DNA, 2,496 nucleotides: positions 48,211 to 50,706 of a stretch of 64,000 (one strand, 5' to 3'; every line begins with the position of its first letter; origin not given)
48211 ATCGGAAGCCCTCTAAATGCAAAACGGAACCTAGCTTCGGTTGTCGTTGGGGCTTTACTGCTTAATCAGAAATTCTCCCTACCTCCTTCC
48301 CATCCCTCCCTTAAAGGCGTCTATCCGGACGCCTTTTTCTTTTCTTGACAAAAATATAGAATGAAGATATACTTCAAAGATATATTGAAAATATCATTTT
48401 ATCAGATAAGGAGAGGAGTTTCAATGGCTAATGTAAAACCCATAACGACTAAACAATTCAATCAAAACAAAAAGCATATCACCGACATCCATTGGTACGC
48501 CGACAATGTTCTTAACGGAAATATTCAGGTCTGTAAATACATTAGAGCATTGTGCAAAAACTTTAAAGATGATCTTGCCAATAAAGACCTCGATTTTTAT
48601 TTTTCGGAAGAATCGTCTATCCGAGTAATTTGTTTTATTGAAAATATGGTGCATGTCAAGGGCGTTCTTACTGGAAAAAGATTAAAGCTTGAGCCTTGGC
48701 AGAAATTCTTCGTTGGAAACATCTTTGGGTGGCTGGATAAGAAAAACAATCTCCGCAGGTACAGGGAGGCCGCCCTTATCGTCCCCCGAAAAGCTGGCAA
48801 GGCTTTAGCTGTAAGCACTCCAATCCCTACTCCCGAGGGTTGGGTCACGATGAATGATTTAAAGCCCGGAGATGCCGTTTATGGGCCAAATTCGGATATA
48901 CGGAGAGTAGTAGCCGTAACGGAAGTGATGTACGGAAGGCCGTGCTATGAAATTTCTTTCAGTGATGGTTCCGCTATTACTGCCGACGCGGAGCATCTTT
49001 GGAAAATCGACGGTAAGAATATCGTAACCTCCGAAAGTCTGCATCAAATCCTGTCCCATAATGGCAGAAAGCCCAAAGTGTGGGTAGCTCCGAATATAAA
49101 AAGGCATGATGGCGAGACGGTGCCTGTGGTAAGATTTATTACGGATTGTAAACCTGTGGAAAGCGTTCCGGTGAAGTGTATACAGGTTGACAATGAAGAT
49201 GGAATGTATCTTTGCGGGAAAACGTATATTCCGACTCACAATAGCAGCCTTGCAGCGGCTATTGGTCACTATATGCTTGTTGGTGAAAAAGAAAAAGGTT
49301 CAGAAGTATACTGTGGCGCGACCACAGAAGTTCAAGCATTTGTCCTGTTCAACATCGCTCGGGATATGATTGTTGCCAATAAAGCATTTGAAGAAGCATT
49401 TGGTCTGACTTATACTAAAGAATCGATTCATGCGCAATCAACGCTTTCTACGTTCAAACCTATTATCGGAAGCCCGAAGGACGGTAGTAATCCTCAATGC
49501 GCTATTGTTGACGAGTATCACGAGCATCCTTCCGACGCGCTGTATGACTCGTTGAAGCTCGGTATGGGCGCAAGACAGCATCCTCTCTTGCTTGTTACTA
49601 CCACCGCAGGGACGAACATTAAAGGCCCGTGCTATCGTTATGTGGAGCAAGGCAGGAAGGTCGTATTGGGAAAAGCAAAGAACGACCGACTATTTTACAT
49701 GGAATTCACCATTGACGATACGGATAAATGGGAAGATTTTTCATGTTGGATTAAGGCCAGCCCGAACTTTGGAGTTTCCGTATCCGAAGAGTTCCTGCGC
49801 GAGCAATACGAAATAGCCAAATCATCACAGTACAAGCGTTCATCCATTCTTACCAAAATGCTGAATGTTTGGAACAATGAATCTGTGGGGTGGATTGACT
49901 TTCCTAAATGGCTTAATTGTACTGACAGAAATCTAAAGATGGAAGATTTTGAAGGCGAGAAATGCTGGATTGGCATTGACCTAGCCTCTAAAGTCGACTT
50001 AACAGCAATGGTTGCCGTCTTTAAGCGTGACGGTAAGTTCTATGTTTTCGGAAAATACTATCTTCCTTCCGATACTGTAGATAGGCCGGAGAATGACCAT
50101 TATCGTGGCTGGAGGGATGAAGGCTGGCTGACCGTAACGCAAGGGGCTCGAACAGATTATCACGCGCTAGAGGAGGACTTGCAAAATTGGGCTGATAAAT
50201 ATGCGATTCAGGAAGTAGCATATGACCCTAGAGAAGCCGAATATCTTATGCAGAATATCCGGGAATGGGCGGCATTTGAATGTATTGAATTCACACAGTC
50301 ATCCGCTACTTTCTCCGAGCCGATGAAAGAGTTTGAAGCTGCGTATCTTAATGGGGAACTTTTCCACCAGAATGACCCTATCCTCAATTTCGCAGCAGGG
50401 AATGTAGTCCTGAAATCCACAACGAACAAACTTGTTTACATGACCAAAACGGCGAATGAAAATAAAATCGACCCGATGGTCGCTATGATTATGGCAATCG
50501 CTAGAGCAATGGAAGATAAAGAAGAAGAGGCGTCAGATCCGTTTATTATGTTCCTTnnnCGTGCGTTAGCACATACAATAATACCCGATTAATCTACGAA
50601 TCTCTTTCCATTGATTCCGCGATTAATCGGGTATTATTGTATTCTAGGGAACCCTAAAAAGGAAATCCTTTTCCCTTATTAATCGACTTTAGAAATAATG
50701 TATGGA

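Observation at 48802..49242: Class-3-like mini-intein splitting the Walker A P-loop of the large terminase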

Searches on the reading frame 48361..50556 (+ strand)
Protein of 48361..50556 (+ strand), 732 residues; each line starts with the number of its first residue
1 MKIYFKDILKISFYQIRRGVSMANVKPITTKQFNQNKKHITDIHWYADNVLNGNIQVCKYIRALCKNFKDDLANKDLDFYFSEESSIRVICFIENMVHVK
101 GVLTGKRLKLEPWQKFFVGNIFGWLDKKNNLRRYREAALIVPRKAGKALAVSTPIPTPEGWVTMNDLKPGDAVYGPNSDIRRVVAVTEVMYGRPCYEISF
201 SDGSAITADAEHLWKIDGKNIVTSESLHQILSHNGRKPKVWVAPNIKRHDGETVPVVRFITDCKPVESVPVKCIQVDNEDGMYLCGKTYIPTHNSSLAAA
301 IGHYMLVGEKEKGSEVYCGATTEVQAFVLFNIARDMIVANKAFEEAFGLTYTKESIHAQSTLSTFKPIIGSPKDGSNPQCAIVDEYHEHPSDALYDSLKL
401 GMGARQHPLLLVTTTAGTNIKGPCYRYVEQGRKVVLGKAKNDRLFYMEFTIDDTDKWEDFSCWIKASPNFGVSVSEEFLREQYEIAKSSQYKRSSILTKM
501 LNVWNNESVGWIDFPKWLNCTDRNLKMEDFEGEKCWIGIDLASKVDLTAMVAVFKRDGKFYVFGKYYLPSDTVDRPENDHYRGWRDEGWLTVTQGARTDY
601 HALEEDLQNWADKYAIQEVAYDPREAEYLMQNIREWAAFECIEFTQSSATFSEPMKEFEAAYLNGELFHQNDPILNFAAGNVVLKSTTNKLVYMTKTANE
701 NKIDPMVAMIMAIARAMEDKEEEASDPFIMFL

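Call 3: search_protein_families(library=pfam, proteins=[window:48361-50556:+], max_evalue=1)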
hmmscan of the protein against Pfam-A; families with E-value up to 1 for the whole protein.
window:48361-50556:+ (732 aa): 2 families
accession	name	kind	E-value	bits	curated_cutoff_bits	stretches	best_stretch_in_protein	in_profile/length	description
PF20441.4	TerL_nuclease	-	4.5e-46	157.8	24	1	441-718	4-284/286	Terminase large subunit, endonuclease domain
PF03354.21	TerL_ATPase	-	8.2e-19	68.4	23.7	2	310-427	50-172/178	Terminase large subunit, ATPase domain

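Call 4: search_protein_families(library=ncbifam, proteins=[window:48361-50556:+], max_evalue=1)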
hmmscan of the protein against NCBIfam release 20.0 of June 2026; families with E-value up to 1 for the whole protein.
window:48361-50556:+ (732 aa): 1 family
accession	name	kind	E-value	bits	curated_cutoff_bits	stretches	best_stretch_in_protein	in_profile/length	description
NF038136.1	rSAM_Rv_intein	exception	0.023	13.5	700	1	150-228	78-163/574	intein-containing Rv2578c family radical SAM protein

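Call 5: find_homologous_proteins(query=window:48361-50556:+)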
Query window:48361-50556:+ (732 aa): 2497 proteins with E <= 0.001 among 8000 candidates; the best 120 are listed.
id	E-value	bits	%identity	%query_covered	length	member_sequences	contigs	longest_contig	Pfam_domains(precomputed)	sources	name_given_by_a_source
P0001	0.0e+0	1668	99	97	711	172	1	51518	PF20441.4,PF03354.22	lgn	-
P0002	1.3e-216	739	61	60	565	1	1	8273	PF20441.4,PF03354.22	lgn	-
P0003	3.5e-202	692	48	92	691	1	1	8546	PF20441.4,PF03354.22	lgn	-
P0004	6.2e-181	621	45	63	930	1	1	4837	PF20441.4,PF03354.22,PF14528.12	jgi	-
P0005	1.5e-177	610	46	62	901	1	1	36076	PF20441.4,PF03354.22,PF14528.12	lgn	-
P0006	5.0e-165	569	47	63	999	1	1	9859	PF20441.4,PF03354.22,PF14528.12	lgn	-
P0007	2.9e-164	566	41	66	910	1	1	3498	PF20441.4,PF03354.22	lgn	-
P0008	2.3e-162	560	40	91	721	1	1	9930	PF20441.4,PF03354.22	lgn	-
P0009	7.0e-162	558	44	63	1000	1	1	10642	PF20441.4,PF03354.22,PF14528.12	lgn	-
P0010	2.2e-161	557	42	64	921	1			PF20441.4,PF03354.22,PF14528.12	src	-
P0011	8.9e-161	555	40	63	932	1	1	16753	PF20441.4,PF03354.22,PF14528.12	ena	-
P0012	8.2e-160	552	42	64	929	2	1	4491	PF20441.4,PF03354.22,PF14528.12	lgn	-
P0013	2.5e-159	550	50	60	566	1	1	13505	PF20441.4,PF03354.22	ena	-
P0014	1.9e-158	547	49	62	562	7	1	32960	PF20441.4,PF03354.22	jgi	-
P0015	2.4e-158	547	50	60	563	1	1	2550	PF20441.4,PF03354.22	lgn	-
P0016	9.2e-158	545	50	60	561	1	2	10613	PF20441.4,PF03354.22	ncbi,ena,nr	ncbi:MAG: terminase large subunit [Desulfovibrio sp.]|nr:terminase large subunit [Desulfovibrio sp.]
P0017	1.0e-157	545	49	62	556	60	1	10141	PF20441.4,PF03354.22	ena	-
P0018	2.0e-157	544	40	66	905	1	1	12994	PF20441.4,PF03354.22,PF14528.12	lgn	-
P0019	3.3e-157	543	50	58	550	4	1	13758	PF20441.4,PF03354.22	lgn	-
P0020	2.2e-156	540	48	60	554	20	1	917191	PF20441.4,PF03354.22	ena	-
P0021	1.1e-155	538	42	64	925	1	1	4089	PF05204.20,PF20441.4,PF03354.22,PF14528.12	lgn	-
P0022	3.5e-155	536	49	60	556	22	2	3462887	PF20441.4,PF03354.22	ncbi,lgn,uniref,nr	ncbi:phage Terminase [Nitratidesulfovibrio vulgaris DP4]|uniref:Phage Terminase n=2 Tax=Nitratidesul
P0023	4.7e-155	536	48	59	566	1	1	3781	PF20441.4,PF03354.22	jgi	jgi:phage terminase large subunit-like protein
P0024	2.5e-154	533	41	67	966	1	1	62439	PF20441.4,PF03354.22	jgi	-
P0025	8.0e-154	532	42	63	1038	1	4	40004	PF20441.4,PF03354.22,PF14528.12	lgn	-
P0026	1.5e-153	531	48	59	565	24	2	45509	PF20441.4,PF03354.22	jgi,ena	-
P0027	1.0e-151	525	49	59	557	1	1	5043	PF20441.4,PF03354.22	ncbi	-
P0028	1.2e-150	521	41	61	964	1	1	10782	PF05204.20,PF20441.4,PF03354.22,PF14528.12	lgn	-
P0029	1.8e-150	521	49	59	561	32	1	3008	PF20441.4,PF03354.22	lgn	-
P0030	2.3e-150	520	39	65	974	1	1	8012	PF20441.4,PF03354.22,PF14528.12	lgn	-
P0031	1.2e-149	518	48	63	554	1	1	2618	PF20441.4,PF03354.22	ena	-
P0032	3.5e-149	516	40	62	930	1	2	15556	PF20441.4,PF03354.22,PF14528.12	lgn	-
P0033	2.1e-148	514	45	62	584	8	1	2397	PF20441.4,PF03354.22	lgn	-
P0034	1.8e-147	511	42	63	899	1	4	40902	PF05204.20,PF20441.4,PF03354.22,PF14528.12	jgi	jgi:phage terminase large subunit-like protein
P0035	2.1e-147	511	45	62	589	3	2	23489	PF20441.4,PF03354.22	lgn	-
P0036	3.6e-146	506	41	63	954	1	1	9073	PF05204.20,PF20441.4,PF03354.22,PF14528.12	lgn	-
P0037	1.1e-144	502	44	60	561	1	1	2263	PF20441.4,PF03354.22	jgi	-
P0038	2.4e-144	500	44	59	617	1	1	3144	PF20441.4,PF03354.22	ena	-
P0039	5.0e-144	499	39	63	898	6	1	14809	PF20441.4,PF03354.22,PF14528.12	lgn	-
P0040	7.2e-144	499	44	62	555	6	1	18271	PF20441.4,PF03354.22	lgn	-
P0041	1.2e-143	498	41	63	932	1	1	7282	PF05204.20,PF20441.4,PF03354.22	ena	-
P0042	6.5e-143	496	43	62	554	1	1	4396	PF20441.4,PF03354.22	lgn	-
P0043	2.3e-142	494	41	63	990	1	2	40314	PF20441.4,PF03354.22,PF14528.12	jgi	-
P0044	3.5e-142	493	39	63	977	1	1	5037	PF05204.20,PF20441.4,PF03354.22,PF14528.12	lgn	-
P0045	2.3e-141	491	45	60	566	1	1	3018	PF20441.4,PF03354.22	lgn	-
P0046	3.2e-141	490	37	65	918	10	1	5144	PF20441.4,PF03354.22,PF14528.12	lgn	-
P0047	3.7e-141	490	44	58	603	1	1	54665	PF20441.4,PF03354.22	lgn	-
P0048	2.6e-140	487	45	58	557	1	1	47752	PF20441.4,PF03354.22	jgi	-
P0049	5.1e-139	483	46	60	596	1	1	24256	PF20441.4,PF03354.22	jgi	jgi:phage terminase large subunit-like protein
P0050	4.5e-138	480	45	59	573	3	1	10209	PF20441.4,PF03354.22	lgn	-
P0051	2.2e-137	477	41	63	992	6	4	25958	PF20441.4,PF03354.22,PF14528.12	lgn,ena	-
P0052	5.1e-137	476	45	59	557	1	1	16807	PF20441.4,PF03354.22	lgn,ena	-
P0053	2.9e-135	470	44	61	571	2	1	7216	PF20441.4,PF03354.22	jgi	jgi:phage terminase large subunit-like protein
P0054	4.1e-135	470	46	60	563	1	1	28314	PF20441.4,PF03354.22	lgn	-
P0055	4.2e-135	470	44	59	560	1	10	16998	PF20441.4,PF03354.22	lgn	-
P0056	4.9e-135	470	37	62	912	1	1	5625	PF20441.4,PF03354.22,PF14528.12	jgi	jgi:phage terminase large subunit-like protein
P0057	8.6e-135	469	44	59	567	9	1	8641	PF20441.4,PF03354.22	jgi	jgi:phage terminase large subunit-like protein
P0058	1.1e-134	468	42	60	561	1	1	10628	PF20441.4,PF03354.22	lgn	-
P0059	1.5e-134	468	40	63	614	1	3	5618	PF20441.4,PF03354.22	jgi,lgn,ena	-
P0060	1.0e-133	465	43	59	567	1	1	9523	PF20441.4,PF03354.22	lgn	-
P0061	2.7e-132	461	44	61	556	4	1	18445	PF20441.4,PF03354.22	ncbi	-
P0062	6.3e-132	459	40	60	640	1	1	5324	PF20441.4,PF03354.22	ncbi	-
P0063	6.5e-132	459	41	57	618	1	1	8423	PF20441.4,PF03354.22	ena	-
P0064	1.1e-131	459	40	61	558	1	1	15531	PF20441.4,PF03354.22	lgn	-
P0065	1.3e-131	458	37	63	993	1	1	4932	PF05204.20,PF20441.4,PF03354.22,PF14528.12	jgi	jgi:phage terminase large subunit-like protein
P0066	1.4e-131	458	44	57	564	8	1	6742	PF20441.4,PF03354.22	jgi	jgi:phage terminase large subunit-like protein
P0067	1.6e-131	458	46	58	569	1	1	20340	PF20441.4,PF03354.22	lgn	-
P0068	2.0e-131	458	45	58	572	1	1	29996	PF20441.4,PF03354.22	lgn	-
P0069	2.0e-131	458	43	60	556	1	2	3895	PF20441.4,PF03354.22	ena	-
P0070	3.7e-131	457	36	64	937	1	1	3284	PF05204.20,PF20441.4,PF03354.22,PF14528.12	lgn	-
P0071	4.9e-131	456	39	64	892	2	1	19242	PF05204.20,PF20441.4,PF03354.22,PF14528.12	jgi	jgi:phage terminase large subunit-like protein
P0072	5.8e-131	456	42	59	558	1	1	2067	PF20441.4,PF03354.22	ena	-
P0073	9.2e-131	456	38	67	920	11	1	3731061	PF05204.20,PF20441.4,PF03354.22,PF14528.12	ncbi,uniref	ncbi:terminase TerL endonuclease subunit [Burkholderia lata]|uniref:terminase TerL endonuclease subu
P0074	1.2e-130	455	38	65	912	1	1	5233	PF05204.20,PF20441.4,PF03354.22,PF14528.12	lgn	-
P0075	1.7e-130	455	42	59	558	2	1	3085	PF20441.4,PF03354.22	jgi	jgi:phage terminase large subunit-like protein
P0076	2.1e-130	454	40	60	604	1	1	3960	PF20441.4,PF03354.22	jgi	jgi:phage terminase large subunit-like protein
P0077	3.0e-130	454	38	67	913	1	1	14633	PF20441.4,PF03354.22,PF14528.12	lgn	-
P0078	5.3e-130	453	41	61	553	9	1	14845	PF20441.4,PF03354.22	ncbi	-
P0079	5.9e-130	453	43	60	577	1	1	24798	PF20441.4,PF03354.22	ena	-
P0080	6.7e-130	453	40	62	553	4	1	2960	PF20441.4,PF03354.22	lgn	-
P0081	1.2e-129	452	43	61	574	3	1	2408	PF20441.4,PF03354.22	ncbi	-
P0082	2.2e-129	451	46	58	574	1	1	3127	PF20441.4,PF03354.22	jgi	jgi:phage terminase large subunit-like protein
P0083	4.5e-129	450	43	62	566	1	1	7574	PF20441.4,PF03354.22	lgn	-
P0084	7.3e-129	449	43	59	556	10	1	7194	PF20441.4,PF03354.22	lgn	-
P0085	1.0e-128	449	41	60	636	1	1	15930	PF20441.4,PF03354.22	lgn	-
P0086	1.1e-128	449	43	58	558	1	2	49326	PF20441.4,PF03354.22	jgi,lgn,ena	-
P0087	1.4e-128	448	42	60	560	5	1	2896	PF20441.4,PF03354.22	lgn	-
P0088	1.7e-128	448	41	59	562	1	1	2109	PF20441.4,PF03354.22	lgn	-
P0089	3.1e-128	447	41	59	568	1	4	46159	PF20441.4,PF03354.22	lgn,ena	-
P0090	5.8e-128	446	40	59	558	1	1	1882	PF20441.4,PF03354.22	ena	-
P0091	5.8e-128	446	42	59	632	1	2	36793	PF20441.4,PF03354.22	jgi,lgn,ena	-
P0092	7.3e-128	446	42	59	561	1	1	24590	PF20441.4,PF03354.22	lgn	-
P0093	8.5e-128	446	44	59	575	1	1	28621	PF20441.4,PF03354.22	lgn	-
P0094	1.4e-127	445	40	60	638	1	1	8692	PF20441.4,PF03354.22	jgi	-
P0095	1.5e-127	445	42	62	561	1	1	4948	PF20441.4,PF03354.22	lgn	-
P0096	1.8e-127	445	42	59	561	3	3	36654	PF20441.4,PF03354.22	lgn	-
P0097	2.2e-127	444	42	58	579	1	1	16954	PF20441.4,PF03354.22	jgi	jgi:phage terminase large subunit-like protein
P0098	2.3e-127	444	42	59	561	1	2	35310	PF20441.4,PF03354.22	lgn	-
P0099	3.6e-127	444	42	59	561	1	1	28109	PF20441.4,PF03354.22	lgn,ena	-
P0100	4.0e-127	444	39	60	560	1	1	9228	PF20441.4,PF03354.22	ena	-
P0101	5.6e-127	443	43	58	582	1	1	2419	PF20441.4,PF03354.22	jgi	jgi:phage terminase large subunit-like protein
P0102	6.0e-127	443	42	60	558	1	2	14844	PF20441.4,PF03354.22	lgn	-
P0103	6.1e-127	443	41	59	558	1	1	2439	PF20441.4,PF03354.22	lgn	-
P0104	6.2e-127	443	43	58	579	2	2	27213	PF20441.4,PF03354.22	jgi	jgi:phage terminase large subunit-like protein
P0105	1.8e-126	441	39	61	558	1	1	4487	PF20441.4,PF03354.22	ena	-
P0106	2.4e-126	441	42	61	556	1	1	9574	PF20441.4,PF03354.22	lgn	-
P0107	3.4e-126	440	42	60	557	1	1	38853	PF20441.4,PF03354.22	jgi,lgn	jgi:phage terminase large subunit-like protein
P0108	3.8e-126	440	41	59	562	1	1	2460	PF20441.4,PF03354.22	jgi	-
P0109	1.1e-125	439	43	59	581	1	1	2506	PF20441.4,PF03354.22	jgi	jgi:phage terminase large subunit-like protein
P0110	1.7e-125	438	41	60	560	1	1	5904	PF20441.4,PF03354.22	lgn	-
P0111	1.8e-125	438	40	60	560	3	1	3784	PF20441.4,PF03354.22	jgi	jgi:phage terminase large subunit-like protein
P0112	2.4e-125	438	36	65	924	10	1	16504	PF20441.4,PF03354.22,PF14528.12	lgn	-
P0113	2.6e-125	438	41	59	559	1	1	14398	PF20441.4,PF03354.22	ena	-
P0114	3.3e-125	437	41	59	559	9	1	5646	PF20441.4,PF03354.22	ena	-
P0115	3.3e-125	437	40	60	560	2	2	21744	PF20441.4,PF03354.22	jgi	-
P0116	3.4e-125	437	41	60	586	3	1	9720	PF20441.4,PF03354.22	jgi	-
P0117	3.5e-125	437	41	60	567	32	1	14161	PF20441.4,PF03354.22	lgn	-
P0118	5.8e-125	436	41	59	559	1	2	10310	PF20441.4,PF03354.22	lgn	-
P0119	6.3e-125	436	42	58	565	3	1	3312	PF20441.4,PF03354.22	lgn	-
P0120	8.4e-125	436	40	60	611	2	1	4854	PF20441.4,PF03354.22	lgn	-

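Call 25: find_encoding_contigs(protein=P0001, flank=10000, max_places=4)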
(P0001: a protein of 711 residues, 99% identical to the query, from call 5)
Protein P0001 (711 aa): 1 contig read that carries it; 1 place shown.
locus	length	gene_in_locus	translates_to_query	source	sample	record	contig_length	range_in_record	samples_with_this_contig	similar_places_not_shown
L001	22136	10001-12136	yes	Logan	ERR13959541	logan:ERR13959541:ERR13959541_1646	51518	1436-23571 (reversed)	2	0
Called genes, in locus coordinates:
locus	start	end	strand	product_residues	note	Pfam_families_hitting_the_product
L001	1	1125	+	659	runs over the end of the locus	-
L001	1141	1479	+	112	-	-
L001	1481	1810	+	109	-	-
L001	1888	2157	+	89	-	-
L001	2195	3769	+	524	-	-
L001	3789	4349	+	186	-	-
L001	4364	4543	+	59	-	-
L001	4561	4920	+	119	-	-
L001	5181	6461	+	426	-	PF16460:Phage_TTP_11 (weak)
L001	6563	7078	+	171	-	-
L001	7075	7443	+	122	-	-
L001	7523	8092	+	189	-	-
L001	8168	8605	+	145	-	-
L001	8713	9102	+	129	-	-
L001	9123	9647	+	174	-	-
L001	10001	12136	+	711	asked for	PF03354:TerL_ATPase, PF20441:TerL_nuclease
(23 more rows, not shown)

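Call 33: search_protein_families(library=phrogs, proteins=[window:48424-50556:+], max_evalue=0.001)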
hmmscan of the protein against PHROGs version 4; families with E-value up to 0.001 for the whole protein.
window:48424-50556:+ (711 aa): 11 families
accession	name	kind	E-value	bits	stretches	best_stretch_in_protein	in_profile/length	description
phrog_9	-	head and packaging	3.9e-154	516.5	2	273-705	236-673/812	terminase large subunit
phrog_2699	-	head and packaging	1.5e-77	261.5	1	407-703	2-301/315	terminase large subunit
phrog_4914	-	head and packaging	9.8e-38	130.9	2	15-130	4-122/213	terminase large subunit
phrog_10517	-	head and packaging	8.9e-29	101.5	1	16-130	31-147/207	terminase large subunit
phrog_36964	-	head and packaging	3.9e-27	95.7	2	108-246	73-205/890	terminase large subunit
phrog_7331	-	head and packaging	2.1e-24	86.3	1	610-705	8-102/113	terminase large subunit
phrog_15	-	head and packaging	1.2e-16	61.3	1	112-212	64-164/1330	terminase large subunit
phrog_19299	-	head and packaging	1.8e-10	40.9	1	122-219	27-123/702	terminase large subunit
phrog_2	-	head and packaging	3.3e-07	30.4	1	359-699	366-596/807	terminase large subunit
phrog_37124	-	unknown function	2e-05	25.5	1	518-631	1-130/143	-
phrog_50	-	DNA, RNA and nucleotide metabolism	7.6e-05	22.9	1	40-210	5-170/570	DnaC-like helicase loader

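Call 35: list_cluster_members(proteins=[P0001, P0003, P0008])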
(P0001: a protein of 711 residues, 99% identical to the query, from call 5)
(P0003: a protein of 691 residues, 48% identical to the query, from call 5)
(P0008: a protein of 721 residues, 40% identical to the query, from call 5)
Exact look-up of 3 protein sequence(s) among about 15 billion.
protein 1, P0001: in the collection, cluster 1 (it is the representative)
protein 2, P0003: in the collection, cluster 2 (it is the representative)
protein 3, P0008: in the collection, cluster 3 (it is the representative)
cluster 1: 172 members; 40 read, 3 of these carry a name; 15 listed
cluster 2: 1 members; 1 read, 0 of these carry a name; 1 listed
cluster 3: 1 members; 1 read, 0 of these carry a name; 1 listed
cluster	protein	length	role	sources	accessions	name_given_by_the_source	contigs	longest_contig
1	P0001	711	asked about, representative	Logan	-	-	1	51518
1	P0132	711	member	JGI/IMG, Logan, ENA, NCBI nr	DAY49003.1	phage terminase large subunit-like protein | MAG TPA: Large Terminase [Caudoviricetes sp.]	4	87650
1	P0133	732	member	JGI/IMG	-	phage terminase large subunit-like protein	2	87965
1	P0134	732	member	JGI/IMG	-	phage terminase large subunit-like protein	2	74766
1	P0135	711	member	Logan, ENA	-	-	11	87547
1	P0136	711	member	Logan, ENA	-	-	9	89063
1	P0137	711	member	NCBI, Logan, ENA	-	-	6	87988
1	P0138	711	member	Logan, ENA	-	-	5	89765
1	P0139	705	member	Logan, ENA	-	-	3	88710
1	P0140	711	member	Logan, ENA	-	-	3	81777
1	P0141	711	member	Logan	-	-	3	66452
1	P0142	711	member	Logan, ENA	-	-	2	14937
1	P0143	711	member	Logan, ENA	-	-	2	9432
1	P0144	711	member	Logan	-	-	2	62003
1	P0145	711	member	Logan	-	-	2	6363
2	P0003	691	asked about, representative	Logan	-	-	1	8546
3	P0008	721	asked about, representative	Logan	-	-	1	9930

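Call 52: find_related_loci(query=window:48424-50556:+, collection=genome_contigs, flank=3000)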
Query window:48424-50556:+ (711 aa) in genome_contigs; peptide patterns used: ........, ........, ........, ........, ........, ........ (x = any residue, [..] = any of these).
23 stretches matched a pattern, but none encodes a relative of the query by tblastn (E <= 1e-3).
